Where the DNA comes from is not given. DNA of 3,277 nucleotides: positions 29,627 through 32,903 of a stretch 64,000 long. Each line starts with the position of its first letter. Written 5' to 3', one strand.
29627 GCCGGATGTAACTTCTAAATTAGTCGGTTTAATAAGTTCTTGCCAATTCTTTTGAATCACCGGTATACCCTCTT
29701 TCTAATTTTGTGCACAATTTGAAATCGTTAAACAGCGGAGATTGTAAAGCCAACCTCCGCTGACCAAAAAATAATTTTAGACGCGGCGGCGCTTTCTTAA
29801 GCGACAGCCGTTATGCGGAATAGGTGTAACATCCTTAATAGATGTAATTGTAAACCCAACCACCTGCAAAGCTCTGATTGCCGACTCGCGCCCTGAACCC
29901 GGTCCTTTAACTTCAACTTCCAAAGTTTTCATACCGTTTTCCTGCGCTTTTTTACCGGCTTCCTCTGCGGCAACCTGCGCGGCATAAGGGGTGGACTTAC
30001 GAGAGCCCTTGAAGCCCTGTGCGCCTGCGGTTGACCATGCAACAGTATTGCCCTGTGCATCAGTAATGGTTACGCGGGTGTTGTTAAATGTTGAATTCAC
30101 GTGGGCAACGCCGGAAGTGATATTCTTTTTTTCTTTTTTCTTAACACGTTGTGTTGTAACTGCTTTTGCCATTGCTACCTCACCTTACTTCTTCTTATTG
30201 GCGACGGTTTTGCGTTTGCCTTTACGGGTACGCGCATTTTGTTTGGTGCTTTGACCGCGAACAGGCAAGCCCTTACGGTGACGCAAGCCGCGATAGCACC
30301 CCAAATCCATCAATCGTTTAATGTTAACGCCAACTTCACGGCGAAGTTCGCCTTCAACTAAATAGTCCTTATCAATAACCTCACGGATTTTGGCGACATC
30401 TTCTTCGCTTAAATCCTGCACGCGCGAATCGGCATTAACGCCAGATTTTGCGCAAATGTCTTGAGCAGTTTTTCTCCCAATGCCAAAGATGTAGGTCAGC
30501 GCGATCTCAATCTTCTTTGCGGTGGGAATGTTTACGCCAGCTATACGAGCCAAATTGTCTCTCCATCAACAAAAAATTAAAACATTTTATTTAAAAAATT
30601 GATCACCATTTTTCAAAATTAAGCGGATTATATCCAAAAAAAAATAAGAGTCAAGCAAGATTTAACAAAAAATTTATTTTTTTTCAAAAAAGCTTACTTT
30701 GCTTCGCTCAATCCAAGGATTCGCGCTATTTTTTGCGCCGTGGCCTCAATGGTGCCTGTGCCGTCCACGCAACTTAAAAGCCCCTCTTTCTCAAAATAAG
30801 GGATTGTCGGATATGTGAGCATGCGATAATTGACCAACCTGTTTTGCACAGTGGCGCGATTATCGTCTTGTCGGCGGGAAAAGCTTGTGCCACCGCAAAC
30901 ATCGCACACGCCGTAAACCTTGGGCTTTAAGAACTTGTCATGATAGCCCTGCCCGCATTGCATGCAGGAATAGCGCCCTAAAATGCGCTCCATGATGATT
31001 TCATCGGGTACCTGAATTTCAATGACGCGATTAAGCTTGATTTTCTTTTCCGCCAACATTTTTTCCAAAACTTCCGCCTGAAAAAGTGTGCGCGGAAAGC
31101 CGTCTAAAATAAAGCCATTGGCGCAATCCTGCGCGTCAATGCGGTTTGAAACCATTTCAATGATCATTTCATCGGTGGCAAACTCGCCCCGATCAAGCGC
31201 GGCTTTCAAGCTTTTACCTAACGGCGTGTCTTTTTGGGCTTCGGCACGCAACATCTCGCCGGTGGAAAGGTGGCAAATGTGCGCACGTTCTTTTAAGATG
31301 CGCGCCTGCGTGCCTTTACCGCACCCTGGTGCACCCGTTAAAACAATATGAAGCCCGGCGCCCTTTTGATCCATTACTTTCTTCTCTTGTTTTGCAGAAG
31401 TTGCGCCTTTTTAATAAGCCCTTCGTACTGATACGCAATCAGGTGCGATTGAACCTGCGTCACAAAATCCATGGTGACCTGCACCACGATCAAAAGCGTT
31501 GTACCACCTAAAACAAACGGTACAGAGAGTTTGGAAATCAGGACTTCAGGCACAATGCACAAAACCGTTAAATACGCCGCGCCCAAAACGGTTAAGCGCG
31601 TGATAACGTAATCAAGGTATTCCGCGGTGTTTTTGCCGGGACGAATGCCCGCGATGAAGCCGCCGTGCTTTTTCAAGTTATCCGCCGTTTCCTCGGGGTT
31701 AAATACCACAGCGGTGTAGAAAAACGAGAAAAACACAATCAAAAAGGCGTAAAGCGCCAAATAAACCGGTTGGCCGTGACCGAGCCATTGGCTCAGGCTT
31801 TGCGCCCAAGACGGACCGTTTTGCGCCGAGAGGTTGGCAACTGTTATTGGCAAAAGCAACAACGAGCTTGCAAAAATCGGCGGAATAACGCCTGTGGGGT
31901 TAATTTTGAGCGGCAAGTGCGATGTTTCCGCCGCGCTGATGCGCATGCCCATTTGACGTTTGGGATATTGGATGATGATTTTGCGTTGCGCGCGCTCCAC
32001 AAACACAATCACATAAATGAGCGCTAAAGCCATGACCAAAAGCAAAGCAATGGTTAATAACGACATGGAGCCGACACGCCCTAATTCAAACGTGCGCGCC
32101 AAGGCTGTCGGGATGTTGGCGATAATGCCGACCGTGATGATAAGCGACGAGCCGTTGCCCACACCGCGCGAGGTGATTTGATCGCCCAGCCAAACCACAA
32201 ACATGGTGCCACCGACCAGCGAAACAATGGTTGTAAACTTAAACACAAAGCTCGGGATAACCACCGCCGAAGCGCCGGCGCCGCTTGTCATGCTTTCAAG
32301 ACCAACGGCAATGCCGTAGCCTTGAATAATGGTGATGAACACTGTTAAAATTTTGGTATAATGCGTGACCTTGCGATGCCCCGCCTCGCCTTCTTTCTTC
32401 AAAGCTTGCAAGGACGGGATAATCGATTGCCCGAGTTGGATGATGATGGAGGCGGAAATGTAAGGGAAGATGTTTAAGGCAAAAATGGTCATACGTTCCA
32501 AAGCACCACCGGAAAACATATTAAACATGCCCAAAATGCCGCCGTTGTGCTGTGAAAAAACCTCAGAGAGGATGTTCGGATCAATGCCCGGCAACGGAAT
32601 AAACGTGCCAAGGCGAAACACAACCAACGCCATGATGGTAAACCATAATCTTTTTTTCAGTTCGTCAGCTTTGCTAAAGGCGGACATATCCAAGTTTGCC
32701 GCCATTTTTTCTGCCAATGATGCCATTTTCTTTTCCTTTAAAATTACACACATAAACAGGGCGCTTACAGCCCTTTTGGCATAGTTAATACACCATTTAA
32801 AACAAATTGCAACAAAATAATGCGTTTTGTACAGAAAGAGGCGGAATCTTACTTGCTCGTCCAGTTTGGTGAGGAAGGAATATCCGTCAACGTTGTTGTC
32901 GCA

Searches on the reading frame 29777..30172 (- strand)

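Call 51: search_protein_families(library=pfam, proteins=[window:29777-30172:-], max_evalue=0.00001)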
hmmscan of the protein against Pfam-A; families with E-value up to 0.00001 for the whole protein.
window:29777-30172:- (131 aa): 1 family
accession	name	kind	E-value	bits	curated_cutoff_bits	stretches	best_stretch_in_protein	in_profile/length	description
PF00411.24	Ribosomal_S11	-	8.8e-48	161.7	25.1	1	21-130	1-110/110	Ribosomal protein S11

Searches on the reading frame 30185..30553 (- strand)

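Call 51: search_protein_families(library=pfam, proteins=[window:30185-30553:-], max_evalue=0.00001)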
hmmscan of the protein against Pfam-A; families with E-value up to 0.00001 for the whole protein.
window:30185-30553:- (122 aa): 1 family
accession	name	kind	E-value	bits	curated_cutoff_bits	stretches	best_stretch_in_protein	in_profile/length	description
PF00416.27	Ribosomal_S13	-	3.1e-34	118.6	31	1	3-109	1-128/128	Ribosomal protein S13/S18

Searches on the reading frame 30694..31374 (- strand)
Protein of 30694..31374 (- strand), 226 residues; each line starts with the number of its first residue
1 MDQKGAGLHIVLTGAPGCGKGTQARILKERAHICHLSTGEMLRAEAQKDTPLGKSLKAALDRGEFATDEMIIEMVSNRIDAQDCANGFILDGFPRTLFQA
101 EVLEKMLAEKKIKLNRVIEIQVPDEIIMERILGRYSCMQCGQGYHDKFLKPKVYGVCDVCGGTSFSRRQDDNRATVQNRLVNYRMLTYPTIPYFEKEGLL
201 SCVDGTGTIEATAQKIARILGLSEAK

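Call 6: search_protein_families(library=pfam, proteins=[window:30694-31374:-], max_evalue=0.01)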
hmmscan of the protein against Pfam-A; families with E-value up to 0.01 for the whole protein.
window:30694-31374:- (226 aa): 8 families
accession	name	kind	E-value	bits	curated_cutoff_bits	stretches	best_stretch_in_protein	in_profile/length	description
PF00406.28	ADK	-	2e-51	174.5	26.8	1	12-198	1-150/151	Adenylate kinase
PF13207.12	AAA_17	-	2e-26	93.3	27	1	13-134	1-122/136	AAA domain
PF05191.20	ADK_lid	-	1.4e-11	44.5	26.6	1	134-170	1-36/36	Adenylate kinase, active site lid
PF13238.12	AAA_18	-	4.8e-09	37.2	29.4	1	10-134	1-111/128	AAA domain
PF13671.12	AAA_33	-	0.0003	21.5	27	1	10-135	2-119/143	AAA domain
PF13521.12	AAA_28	-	0.00044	21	27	1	10-89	2-78/164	AAA domain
PF07295.17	DUF1451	-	0.0014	19.3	26.1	1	132-168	111-145/146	Zinc-ribbon containing domain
PF13401.12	AAA_22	-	0.0095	16.7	27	0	8-105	6-103/130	AAA domain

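Call 7: search_protein_families(library=ncbifam, proteins=[window:30694-31374:-], max_evalue=0.01)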
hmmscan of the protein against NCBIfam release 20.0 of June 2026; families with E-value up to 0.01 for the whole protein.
window:30694-31374:- (226 aa): 24 families
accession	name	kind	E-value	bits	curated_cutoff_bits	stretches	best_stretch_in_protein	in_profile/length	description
NF001380.0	PRK00279.1-2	equivalog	2.7e-75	252.5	251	1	9-221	2-213/216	adenylate kinase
TIGR01351.1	adk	subfamily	5.6e-69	232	168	1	10-220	2-211/212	adenylate kinase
NF001381.0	PRK00279.1-3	equivalog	1.1e-63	214.4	187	1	9-221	2-186/188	adenylate kinase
NF001379.0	PRK00279.1-1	equivalog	4.6e-61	205.9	268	1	9-220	2-215/216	adenylate kinase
NF002700.0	PRK02496.1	equivalog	3.8e-49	166.8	262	2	10-134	4-128/184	adenylate kinase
NF010381.0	PRK13808.1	equivalog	5.3e-49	167.4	426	2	9-139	2-132/335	adenylate kinase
NF011105.0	PRK14532.1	equivalog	1.3e-48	165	162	2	9-136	2-129/189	adenylate kinase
NF001386.0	PRK00279.2-4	equivalog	2.9e-48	164.4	256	1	10-224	5-219/220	adenylate kinase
NF011101.0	PRK14528.1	equivalog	4e-47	160.3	195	2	10-135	4-129/187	adenylate kinase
NF001383.0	PRK00279.2-1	equivalog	2.9e-45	154.5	225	1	10-220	3-209/212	adenylate kinase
NF001385.0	PRK00279.2-3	equivalog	4.7e-45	153.8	315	1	8-216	5-207/213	adenylate kinase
NF011104.0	PRK14531.1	equivalog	1.1e-44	152.2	160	2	11-134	6-128/183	adenylate kinase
NF001387.0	PRK00279.2-5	equivalog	8.1e-44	149.8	373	1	9-220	2-210/224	adenylate kinase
NF001382.0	PRK00279.1-4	equivalog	2.8e-43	148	334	1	10-220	3-208/212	adenylate kinase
NF011099.0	PRK14526.1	equivalog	3.1e-43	147.9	223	1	9-220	2-207/211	adenylate kinase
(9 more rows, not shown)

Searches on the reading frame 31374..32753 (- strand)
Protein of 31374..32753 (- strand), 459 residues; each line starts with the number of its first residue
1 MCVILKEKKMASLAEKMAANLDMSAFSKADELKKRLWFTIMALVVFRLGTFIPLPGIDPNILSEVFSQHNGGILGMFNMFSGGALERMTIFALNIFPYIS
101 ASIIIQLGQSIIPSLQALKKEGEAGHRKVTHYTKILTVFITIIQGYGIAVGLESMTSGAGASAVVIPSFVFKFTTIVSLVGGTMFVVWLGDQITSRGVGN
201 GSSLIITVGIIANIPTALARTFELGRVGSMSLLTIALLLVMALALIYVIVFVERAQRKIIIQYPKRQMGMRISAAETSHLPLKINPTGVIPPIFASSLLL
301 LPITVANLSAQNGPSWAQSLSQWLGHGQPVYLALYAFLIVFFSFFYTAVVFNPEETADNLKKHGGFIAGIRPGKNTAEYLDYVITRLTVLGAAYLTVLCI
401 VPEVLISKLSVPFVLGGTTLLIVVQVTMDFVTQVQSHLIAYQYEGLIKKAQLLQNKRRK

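Call 6: search_protein_families(library=pfam, proteins=[window:31374-32753:-], max_evalue=0.01)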
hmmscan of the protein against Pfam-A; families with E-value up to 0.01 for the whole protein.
window:31374-32753:- (459 aa): 1 family
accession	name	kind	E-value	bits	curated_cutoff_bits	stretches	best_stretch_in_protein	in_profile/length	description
PF00344.25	SecY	-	4.8e-106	355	32.2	1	89-431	1-306/306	SecY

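Call 7: search_protein_families(library=ncbifam, proteins=[window:31374-32753:-], max_evalue=0.01)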
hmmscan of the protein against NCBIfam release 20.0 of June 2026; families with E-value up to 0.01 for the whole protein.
window:31374-32753:- (459 aa): 3 families
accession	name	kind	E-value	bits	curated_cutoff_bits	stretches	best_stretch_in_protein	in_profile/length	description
TIGR00967.1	3a0501s007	equivalog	3.3e-121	405.1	253.6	1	33-442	1-413/414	preprotein translocase subunit SecY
NF009082.0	PRK12417.1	equivalog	1.4e-52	178.7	353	1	33-449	13-404/406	accessory Sec system protein translocase subunit SecY2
TIGR02920.1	acc_sec_Y2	equivalog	1.9e-51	175.1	249.6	1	33-446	3-394/395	accessory Sec system protein translocase subunit SecY2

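Call 33: find_encoding_contigs(protein=window:31374-32753:-, flank=3000, max_places=3)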
Protein window:31374-32753:- (459 aa): no gene with exactly this product is on record in the collection.
